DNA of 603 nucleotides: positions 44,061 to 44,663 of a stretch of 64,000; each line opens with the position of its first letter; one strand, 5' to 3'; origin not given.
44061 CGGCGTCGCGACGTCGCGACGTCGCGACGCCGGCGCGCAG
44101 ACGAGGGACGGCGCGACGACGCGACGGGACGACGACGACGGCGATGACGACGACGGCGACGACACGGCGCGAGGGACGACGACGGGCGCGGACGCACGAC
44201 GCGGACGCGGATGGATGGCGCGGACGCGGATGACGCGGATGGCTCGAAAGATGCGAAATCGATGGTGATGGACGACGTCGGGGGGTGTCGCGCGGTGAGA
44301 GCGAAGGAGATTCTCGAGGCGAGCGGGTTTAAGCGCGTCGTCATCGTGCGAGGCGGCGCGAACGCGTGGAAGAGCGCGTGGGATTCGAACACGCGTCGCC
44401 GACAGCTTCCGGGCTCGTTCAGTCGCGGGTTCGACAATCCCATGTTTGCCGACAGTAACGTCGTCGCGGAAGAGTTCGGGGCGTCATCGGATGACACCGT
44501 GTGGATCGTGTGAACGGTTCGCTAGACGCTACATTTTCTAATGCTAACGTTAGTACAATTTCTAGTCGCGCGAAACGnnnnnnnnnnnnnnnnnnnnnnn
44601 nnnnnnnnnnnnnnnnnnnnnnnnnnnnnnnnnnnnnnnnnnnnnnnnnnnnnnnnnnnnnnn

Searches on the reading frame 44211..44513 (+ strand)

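Call 65: search_protein_families(library=pfam, proteins=[window:44211-44513:+], max_evalue=0.01)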
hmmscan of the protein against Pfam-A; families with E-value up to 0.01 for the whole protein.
window:44211-44513:+ (100 aa): 1 family
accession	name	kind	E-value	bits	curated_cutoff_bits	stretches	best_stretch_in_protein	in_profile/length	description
PF00581.25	Rhodanese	-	0.00017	22.4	22.2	1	12-55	59-101/102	Rhodanese-like domain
